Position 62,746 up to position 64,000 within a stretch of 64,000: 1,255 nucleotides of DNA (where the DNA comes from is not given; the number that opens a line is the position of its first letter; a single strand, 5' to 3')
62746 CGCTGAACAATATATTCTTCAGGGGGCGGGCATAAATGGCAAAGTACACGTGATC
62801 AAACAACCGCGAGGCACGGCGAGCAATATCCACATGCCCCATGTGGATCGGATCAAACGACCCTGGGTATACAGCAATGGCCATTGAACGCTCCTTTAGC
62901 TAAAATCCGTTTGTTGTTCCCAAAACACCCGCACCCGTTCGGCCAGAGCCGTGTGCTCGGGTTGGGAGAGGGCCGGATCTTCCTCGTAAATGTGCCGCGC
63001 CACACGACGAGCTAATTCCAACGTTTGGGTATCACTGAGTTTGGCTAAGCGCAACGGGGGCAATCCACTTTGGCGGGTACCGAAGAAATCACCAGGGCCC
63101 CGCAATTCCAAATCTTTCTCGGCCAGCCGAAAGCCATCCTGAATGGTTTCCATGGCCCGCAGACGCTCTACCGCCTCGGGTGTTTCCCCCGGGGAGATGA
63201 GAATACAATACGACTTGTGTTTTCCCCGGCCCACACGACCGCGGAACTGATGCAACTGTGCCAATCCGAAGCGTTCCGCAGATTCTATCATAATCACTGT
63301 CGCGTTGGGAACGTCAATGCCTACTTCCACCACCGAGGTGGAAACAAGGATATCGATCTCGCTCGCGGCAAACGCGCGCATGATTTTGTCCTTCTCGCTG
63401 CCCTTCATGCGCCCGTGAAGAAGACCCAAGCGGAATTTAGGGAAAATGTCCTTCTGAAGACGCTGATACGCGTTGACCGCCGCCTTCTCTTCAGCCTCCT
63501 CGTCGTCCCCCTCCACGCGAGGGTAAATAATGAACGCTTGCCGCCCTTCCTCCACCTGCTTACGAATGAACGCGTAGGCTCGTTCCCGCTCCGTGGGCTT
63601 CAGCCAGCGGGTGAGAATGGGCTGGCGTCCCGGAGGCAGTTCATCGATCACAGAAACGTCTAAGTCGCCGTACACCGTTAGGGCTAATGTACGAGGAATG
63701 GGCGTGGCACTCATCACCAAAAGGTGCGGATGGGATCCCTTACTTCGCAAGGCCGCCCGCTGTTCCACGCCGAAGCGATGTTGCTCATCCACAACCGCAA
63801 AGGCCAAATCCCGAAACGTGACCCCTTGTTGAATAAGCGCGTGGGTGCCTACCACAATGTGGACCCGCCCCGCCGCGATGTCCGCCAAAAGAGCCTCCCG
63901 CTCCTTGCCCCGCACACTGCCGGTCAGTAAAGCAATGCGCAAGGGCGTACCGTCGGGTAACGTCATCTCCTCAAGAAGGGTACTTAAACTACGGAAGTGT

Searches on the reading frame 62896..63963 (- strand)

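Call 32: search_protein_families(library=pfam, proteins=[window:62896-63963:-], max_evalue=0.00001)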
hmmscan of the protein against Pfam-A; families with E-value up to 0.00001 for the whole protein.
window:62896-63963:- (355 aa): 4 families
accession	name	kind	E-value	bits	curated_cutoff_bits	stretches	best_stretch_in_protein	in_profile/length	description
PF00271.37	Helicase_C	-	3e-22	79.4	23.5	1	136-247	11-109/110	Helicase conserved C-terminal domain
PF19833.4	RecG_dom3_C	-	4.8e-16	59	26.8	1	275-354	2-83/87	ATP-dependent DNA helicase RecG, domain 3, C-terminal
PF00270.35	DEAD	-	6.5e-09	36.2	26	1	13-93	80-164/167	DEAD/DEAH box helicase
PF22590.2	Cas3-like_C_2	-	5.7e-06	27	27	0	161-247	14-104/106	CRISPR-associated nuclease/helicase Cas3, C-terminal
